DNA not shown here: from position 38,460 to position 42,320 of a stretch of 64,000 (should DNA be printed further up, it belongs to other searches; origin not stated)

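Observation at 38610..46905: Three-gene operon pairing a Cas4-like nuclease/SF1 helicase with Mre11-like and Rad50-like proteins, in a defence-island context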

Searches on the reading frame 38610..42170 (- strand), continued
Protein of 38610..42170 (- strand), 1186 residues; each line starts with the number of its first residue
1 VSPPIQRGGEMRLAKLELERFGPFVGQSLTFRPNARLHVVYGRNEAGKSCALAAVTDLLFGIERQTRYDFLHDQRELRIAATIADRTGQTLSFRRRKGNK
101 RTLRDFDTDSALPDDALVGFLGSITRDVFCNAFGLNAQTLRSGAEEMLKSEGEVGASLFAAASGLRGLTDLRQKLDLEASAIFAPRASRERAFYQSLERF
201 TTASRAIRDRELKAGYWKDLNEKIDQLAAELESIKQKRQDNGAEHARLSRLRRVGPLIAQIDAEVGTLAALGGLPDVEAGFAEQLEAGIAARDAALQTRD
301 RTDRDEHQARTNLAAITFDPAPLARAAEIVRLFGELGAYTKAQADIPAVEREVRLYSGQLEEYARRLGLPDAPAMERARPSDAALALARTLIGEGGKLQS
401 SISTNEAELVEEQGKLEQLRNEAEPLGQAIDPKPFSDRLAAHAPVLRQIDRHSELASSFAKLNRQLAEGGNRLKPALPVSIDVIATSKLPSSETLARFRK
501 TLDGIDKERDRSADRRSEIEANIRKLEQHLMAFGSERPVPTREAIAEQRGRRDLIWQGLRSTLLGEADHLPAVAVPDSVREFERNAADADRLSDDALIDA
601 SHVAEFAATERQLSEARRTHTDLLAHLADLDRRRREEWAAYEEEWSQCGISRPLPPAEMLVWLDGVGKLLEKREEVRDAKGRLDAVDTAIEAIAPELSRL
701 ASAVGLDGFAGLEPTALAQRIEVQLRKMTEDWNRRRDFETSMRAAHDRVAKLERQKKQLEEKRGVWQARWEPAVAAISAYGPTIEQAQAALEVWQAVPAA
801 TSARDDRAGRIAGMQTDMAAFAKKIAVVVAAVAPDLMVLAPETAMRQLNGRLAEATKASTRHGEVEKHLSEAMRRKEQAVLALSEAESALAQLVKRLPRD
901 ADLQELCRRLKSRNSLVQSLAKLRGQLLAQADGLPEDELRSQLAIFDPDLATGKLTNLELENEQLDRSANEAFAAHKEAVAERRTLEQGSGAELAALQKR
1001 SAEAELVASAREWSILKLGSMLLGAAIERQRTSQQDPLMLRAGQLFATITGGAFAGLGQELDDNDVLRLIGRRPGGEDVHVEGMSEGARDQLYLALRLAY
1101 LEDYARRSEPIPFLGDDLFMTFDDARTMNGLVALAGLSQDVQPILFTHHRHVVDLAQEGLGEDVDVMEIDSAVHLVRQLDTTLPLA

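Call 40: find_encoding_contigs(protein=P0008, flank=8000, max_places=2)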
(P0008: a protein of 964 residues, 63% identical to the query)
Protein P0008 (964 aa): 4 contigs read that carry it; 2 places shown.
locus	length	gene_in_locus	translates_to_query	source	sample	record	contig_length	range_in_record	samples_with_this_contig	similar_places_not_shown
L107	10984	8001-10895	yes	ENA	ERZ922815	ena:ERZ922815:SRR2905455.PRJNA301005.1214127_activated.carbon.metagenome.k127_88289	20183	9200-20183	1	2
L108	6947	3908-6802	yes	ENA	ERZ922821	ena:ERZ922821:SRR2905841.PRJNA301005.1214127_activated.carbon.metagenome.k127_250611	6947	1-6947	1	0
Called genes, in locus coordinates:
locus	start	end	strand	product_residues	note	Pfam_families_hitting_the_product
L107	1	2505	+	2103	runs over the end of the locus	PF00069:Pkinase, PF07714:PK_Tyr_Ser-Thr (faint), PF13195:DUF4011, PF13086:AAA_11, PF13245:AAA_19 (faint), PF13087:AAA_12, PF18741:MTES_1575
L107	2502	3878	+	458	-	-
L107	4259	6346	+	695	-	PF11398:DUF2813, PF13175:AAA_15, PF13304:AAA_21 (weak), PF20469:OLD-like_TOPRIM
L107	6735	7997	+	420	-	PF00149:Metallophos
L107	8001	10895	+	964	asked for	PF13476:AAA_23, PF13514:AAA_27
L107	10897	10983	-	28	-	?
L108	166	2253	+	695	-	PF11398:DUF2813, PF13175:AAA_15, PF13304:AAA_21 (weak), PF20469:OLD-like_TOPRIM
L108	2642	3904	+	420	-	PF00149:Metallophos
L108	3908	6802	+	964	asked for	PF13476:AAA_23, PF13514:AAA_27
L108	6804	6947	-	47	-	?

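Call 41: find_encoding_contigs(protein=P0099, flank=7000, max_places=1)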
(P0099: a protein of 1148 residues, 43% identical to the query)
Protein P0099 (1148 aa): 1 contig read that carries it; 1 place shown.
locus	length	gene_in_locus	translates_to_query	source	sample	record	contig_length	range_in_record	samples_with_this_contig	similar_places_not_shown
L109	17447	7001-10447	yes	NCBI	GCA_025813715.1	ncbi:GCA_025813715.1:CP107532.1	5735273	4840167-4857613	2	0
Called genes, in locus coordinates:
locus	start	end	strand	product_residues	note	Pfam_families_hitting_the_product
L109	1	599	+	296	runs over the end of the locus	PF00126:HTH_1, PF03466:LysR_substrate, PF12727:PBP_like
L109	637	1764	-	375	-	PF03601:Cons_hypoth698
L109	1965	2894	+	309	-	PF00491:Arginase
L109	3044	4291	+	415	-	PF01590:GAF, PF13185:GAF_2, PF00990:GGDEF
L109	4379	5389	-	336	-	PF08447:PAS_3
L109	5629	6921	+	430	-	PF00149:Metallophos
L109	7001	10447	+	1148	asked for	PF13514:AAA_27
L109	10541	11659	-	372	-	-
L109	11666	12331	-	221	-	PF06414:Zeta_toxin (weak), PF01583:APS_kinase, PF13671:AAA_33 (weak)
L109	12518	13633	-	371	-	-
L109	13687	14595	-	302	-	PF00126:HTH_1, PF03466:LysR_substrate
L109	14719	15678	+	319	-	PF13379:NMT1_2, PF09084:NMT1, PF12974:Phosphonate-bd, PF16868:NMT1_3 (weak)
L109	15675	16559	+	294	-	PF00528:BPD_transp_1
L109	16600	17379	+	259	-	PF00005:ABC_tran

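Call 42: find_encoding_contigs(protein=P0111, flank=7000, max_places=1)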
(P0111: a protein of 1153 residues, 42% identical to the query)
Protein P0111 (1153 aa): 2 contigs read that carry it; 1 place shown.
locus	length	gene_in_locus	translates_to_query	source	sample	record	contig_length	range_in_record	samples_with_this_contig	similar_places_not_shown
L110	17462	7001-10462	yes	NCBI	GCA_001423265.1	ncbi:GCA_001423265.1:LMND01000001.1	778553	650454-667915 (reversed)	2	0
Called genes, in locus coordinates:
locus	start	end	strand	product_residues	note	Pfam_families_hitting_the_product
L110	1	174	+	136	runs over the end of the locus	PF01850:PIN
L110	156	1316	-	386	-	PF04860:Phage_portal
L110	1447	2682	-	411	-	PF03237:Terminase_6N, PF17289:Terminase_6C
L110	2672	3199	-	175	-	-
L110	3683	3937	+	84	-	-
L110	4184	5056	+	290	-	PF01972:SDH_protease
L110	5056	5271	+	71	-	-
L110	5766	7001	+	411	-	PF00149:Metallophos, PF12850:Metallophos_2 (weak)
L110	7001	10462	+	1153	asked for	PF13476:AAA_23 (faint), PF13514:AAA_27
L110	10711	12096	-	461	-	PF04389:Peptidase_M28 (weak), PF01546:Peptidase_M20, PF07687:M20_dimer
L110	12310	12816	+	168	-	PF00111:Fer2, PF01799:Fer2_2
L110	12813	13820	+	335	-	PF00941:FAD_binding_5, PF03450:CO_deh_flav_C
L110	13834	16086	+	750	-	PF01315:Ald_Xan_dh_C, PF02738:MoCoBD_1, PF20256:MoCoBD_2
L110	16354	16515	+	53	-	-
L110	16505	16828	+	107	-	-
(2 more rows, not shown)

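Call 43: find_encoding_contigs(protein=P0072, flank=7000, max_places=1)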
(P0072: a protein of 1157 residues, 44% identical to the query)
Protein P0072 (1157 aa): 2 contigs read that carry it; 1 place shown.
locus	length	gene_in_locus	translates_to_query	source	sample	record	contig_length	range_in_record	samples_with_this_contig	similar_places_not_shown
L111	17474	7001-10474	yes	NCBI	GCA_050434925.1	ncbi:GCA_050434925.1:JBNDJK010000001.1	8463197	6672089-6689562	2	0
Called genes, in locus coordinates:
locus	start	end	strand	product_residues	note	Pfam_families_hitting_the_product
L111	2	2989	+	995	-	-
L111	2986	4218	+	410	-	PF07690:MFS_1, PF13000:Acatn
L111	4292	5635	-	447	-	PF00764:Arginosuc_synth, PF20979:Arginosuc_syn_C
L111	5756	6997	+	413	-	PF00149:Metallophos, PF12850:Metallophos_2 (faint)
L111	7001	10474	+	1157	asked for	PF13476:AAA_23 (weak), PF13514:AAA_27, PF02463:SMC_N (weak)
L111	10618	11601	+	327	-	PF12802:MarR_2 (faint), PF04198:Sugar-bind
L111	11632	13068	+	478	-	PF01547:SBP_bac_1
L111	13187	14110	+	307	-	PF00528:BPD_transp_1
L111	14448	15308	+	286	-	PF00528:BPD_transp_1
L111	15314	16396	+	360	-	PF00005:ABC_tran, PF17850:CysA_C_terminal (weak)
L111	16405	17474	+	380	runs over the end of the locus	PF00005:ABC_tran, PF17912:OB_MalK (faint), PF08402:TOBE_2 (weak)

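Call 75: search_protein_families(library=padloc, proteins=[L104:4330-6435:-], max_evalue=0.0001)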
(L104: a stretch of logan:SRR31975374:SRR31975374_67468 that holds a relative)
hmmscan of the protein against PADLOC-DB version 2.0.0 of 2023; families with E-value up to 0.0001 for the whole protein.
L104:4330-6435:- (701 aa): 115 families (the best 25 are shown)
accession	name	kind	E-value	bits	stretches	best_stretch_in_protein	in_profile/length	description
PDLC02358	Old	-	6.6e-85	284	2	186-544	125-474/578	Old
PDLC02979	AriA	-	6.3e-34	116.4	1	1-399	1-372/373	-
PDLC00070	GajA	-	2.4e-32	110.3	2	206-536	156-452/596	AAA ATPase domain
PDLC00067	GajA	-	3.2e-29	99.9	2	204-518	165-460/604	AAA ATPase domain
PDLC00062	GajA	-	1.4e-24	84.5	2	219-400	177-344/639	AAA ATPase domain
PDLC00096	GajA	-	1.1e-23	81.9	2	203-520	145-457/630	AAA ATPase domain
PDLC00094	GajA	-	2.7e-23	80.3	2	300-519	248-455/569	AAA ATPase domain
PDLC00085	GajA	-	3.3e-22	77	2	358-518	269-441/580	AAA ATPase domain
PDLC00071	GajA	-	4e-22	76.7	2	204-520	145-438/588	AAA ATPase domain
PDLC04168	GajA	-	8.8e-21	72.2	2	355-595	275-504/570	-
PDLC00086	GajA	-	1.4e-19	68.3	2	358-517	305-463/600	AAA ATPase domain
PDLC00066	GajA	-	4.6e-19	66.4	1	357-570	279-478/567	AAA ATPase domain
PDLC03878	NsnB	-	1e-18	66.3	2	258-401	160-282/345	-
PDLC02980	AriA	-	2.3e-18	65.2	1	322-399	239-302/304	-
PDLC00069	GajA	-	5e-18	62.9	2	359-513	337-496/687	AAA ATPase domain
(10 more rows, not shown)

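Call 102: search_protein_families(library=pfam, proteins=[L081:2033-6115:-, L083:4299-5252:+, L083:5249-5911:+, L083:268-2457:+, L084:1810-4293:+, L084:5521-6501:+, L086:5174-6448:+, L087:3744-5576:-, L092:41-3067:+, L092:9340-16067:+], max_evalue=0.0001)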
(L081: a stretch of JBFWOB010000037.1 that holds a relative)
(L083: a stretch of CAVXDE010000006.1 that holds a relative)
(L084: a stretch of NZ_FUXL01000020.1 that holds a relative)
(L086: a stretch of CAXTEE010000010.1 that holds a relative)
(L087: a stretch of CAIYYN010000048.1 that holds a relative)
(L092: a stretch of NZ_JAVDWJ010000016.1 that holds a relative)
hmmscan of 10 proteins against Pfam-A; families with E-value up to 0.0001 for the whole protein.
L081:2033-6115:- (1360 aa): 4 families
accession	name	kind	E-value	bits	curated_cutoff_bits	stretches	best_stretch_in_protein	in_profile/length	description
PF00176.29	SNF2-rel_dom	-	1e-21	77.7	24.9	1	85-316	20-247/290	SNF2-related domain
PF00271.37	Helicase_C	-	6.6e-19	68.6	23.5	1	388-494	7-110/110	Helicase conserved C-terminal domain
PF04851.21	ResIII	-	8.1e-11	42.5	22.5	1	90-225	31-163/164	Type III restriction enzyme, res subunit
PF00270.35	DEAD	-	3.9e-08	33.6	26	1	87-227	19-163/167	DEAD/DEAH box helicase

L083:4299-5252:+ (317 aa): 1 family
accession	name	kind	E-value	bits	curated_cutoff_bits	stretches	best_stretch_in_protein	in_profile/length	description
PF01933.23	CofD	-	5.5e-44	150.9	30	1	8-276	1-253/290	2-phospho-L-lactate transferase CofD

L083:5249-5911:+ (220 aa): 2 families
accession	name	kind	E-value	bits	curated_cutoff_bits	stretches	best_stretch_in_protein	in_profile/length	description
PF01983.22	CofC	-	6e-22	78.4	22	1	13-215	3-195/217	Guanylyl transferase CofC like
PF12804.13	NTP_transf_3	-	1.7e-11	45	27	1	41-176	24-146/160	MobA-like NTP transferase domain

L083:268-2457:+ (729 aa): 2 families
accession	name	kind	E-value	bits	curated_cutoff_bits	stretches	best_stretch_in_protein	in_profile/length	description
PF04055.27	Radical_SAM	-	4.7e-22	79.3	29.5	1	389-560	1-159/166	Radical SAM superfamily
PF19288.4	CofH_C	-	4.2e-13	49.6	27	1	576-693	3-117/125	CofH/MqnC C-terminal region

L084:1810-4293:+ (827 aa): 0 families

L084:5521-6501:+ (326 aa): 2 families
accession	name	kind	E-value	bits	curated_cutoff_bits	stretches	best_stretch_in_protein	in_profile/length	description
PF13378.12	MR_MLE_C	-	5.9e-26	92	29.4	1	135-287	4-167/219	Enolase C-terminal domain-like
PF02746.21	MR_MLE_N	-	2.7e-11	44.1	22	1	2-112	2-117/117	Mandelate racemase / muconate lactonizing enzyme, N-terminal domain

L086:5174-6448:+ (424 aa): 4 families
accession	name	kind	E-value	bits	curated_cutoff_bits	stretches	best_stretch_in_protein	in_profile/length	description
PF00817.25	IMS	-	2.6e-34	118.7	23.2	1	8-151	1-146/148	impB/mucB/samB family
PF11799.13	IMS_C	-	8.8e-19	68.4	20.7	1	245-359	1-108/109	impB/mucB/samB family C-terminal domain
PF13438.11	DUF4113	-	6.3e-16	58.6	24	1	374-421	5-51/51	Domain of unknown function (DUF4113)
PF11798.14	IMS_HHH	-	5.5e-06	26.8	24.4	1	171-201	2-32/32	IMS family HHH motif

L087:3744-5576:- (610 aa): 2 families
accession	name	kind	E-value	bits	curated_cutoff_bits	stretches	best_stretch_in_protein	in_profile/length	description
PF01425.27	Amidase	-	4.2e-80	270.4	27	1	58-444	26-442/445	Amidase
PF21986.1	AH_C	-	1.9e-46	157.5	27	1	484-607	2-123/123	Allophanate hydrolase C-terminal domain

L092:41-3067:+ (1008 aa): 5 families
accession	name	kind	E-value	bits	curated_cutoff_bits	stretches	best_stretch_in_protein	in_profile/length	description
PF18741.7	MTES_1575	-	1.9e-33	114.8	38.2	1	507-604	1-96/96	REase_MTES_1575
PF11784.13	DUF3320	-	5.2e-15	55.6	25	1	667-714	2-50/50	Protein of unknown function (DUF3320)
PF13087.12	AAA_12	-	2.3e-12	47.3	27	1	273-459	15-191/195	AAA domain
PF04326.19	SLFN_AlbA_2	-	1.8e-11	45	25.3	1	853-990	1-114/118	Schlafen, AlbA_2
PF13086.12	AAA_11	-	2.2e-08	34.6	27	1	198-239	213-255/257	AAA domain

L092:9340-16067:+ (2242 aa): 2 families
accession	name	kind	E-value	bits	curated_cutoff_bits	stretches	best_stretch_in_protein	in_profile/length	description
PF00353.25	HemolysinCabind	-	6.8e-37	125.4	23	4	1216-1248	4-36/36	RTX calcium-binding nonapeptide repeat (4 copies)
PF13517.12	FG-GAP_3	-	5.5e-23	81.8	26.9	3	1048-1114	1-60/61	FG-GAP-like repeat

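Call 116: search_dna_similar(query=window:38610-42140:-, collection=plasmids, mode=protein, max_rows=15)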
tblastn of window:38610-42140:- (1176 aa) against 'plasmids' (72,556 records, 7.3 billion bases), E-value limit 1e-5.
Records with a match: 240; places in all: 272; records where one place covers at least 80% of the query: 12.
Best place of each record, by identity: <60% 240.
By first word of the organism name: Rhizobium 56; Pseudosulfitobacter 47; Mesorhizobium 19; Bradyrhizobium 16; Sphingobium 14; Phaeobacter 13; Burkholderia 10; Sinorhizobium 6; Aminobacter 5; Roseibium 4; and 34 more.
By predicted mobility (MOB-suite, as given by PLSDB): non-mobilizable 144; conjugative 71; mobilizable 25.
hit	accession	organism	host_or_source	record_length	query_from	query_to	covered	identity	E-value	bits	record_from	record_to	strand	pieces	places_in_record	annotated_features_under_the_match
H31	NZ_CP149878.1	Rhizobium sp. T1473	Medicago sativa,Cell Culture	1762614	1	1157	98%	35.8%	1e-167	558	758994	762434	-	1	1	none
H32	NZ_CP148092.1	Rhizobium sp. T1470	Medicago sativa,cell culture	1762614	1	1157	98%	35.8%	1e-167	558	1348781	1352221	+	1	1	none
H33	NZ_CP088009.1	Rhizobium sp. T136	Melilotus albus,Cell culture,root nodule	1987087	1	1157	98%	35.7%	2e-167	558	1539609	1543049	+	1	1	none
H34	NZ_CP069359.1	Microvirga sp. VF16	Vachellia farnesiana,Cell culture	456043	1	1146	97%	31.2%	2e-93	338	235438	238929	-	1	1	YhaN family protein | DNA repair exonuclease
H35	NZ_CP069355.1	Microvirga sp. VF16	Vachellia farnesiana,Cell culture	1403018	1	1146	97%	30.1%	2e-89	326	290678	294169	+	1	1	none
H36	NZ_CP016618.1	Microvirga ossetica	Vicia alpestris,cell culture,nodules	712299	1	1146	97%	29.6%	5e-91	331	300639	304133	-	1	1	YhaN family protein | DNA repair exonuclease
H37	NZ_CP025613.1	Niveispirillum cyanobacteriorum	sing cell,cyanobacterial aggregates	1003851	1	1159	88%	31.3%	1e-39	301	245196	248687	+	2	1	none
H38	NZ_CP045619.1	Roseibium aggregatum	-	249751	11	1159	98%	26.3%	1e-48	198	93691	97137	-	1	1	AAA family ATPase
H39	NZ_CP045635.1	Roseibium aggregatum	-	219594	11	1159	98%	26.2%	5e-47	193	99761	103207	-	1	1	AAA family ATPase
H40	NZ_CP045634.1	Roseibium aggregatum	-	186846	11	1148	97%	25.9%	3e-46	191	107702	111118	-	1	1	AAA family ATPase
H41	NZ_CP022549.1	Sphingorhabdus sp. YGSMI21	cell culture,West sea sediment in South ...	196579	1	1156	74%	30.9%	1e-40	326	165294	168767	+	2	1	YhaN family protein | DNA repair exonuclease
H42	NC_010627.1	Paraburkholderia phymatum STM815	-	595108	1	1156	70%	31.7%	1e-41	285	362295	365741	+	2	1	YhaN family protein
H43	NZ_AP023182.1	Paraburkholderia sp. PGU19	Physopelta gutta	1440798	1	1156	71%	31.4%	4e-42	294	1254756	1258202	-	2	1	record has no annotation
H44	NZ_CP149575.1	Methylovirgula sp. 4M-Z18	-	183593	1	1146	80%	27.6%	2e-28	228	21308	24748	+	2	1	AAA family ATPase | DNA repair exonuclease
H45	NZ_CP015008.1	Aminobacter aminovorans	cell culture,soil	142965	1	1167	80%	27.6%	3e-29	237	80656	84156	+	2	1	AAA family ATPase | DNA repair exonuclease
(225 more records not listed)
